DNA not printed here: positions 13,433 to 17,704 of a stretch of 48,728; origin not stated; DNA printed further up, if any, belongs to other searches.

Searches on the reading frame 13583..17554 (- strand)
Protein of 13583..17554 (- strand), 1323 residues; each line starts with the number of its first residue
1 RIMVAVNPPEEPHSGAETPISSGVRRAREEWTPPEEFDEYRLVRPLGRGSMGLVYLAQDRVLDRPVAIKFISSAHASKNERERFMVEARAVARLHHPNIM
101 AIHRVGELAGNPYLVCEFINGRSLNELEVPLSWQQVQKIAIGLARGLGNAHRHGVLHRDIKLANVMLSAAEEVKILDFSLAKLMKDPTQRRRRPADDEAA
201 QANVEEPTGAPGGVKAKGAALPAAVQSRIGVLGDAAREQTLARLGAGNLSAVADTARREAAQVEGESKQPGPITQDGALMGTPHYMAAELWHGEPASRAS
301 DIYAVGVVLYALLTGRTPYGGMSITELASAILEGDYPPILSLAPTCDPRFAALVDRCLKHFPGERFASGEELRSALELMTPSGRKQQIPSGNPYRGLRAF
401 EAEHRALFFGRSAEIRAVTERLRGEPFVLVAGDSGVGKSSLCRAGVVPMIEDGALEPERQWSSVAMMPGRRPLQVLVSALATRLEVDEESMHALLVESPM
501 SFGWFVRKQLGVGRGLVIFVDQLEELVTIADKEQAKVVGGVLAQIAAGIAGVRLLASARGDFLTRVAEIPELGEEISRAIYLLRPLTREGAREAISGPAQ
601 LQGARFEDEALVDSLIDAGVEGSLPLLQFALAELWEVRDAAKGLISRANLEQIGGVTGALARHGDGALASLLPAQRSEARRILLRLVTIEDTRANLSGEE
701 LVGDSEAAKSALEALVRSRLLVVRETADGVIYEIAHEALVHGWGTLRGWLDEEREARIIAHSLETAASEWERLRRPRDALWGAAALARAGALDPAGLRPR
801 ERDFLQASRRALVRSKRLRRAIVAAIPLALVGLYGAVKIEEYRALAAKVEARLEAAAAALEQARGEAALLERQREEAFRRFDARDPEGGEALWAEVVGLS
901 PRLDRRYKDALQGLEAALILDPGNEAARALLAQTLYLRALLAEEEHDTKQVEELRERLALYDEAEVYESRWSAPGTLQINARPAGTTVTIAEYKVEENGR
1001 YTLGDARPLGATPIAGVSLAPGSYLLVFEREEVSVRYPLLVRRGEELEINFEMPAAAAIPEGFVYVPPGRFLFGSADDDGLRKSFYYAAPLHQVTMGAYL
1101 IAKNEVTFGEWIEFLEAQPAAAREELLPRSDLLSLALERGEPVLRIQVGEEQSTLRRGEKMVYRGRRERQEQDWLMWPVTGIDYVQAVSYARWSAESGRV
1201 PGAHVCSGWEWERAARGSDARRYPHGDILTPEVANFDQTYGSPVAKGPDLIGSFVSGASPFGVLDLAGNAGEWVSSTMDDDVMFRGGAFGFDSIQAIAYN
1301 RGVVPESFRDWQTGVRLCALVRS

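Call 82: search_protein_families(library=pfam, proteins=[window:13583-17554:-], max_evalue=0.001)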
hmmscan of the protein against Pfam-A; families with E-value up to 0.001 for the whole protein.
window:13583-17554:- (1323 aa): 5 families
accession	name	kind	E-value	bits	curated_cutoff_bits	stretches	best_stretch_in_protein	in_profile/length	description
PF20703.3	nSTAND1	-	6.8e-99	332.5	27.1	1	393-777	1-378/379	Novel STAND NTPase 1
PF00069.31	Pkinase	-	1.5e-42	146.3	31.7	2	40-189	1-153/263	Protein kinase domain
PF07714.23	PK_Tyr_Ser-Thr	-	1.4e-30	107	23.1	2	42-189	3-158/258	Protein tyrosine and serine/threonine kinase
PF03781.23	FGE-sulfatase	-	1.2e-24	87.9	23.3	1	1062-1279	4-194/255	Sulfatase-modifying factor enzyme 1-like domain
PF13191.12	AAA_16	-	1.4e-06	29.3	32.6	1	408-483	2-85/167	AAA ATPase domain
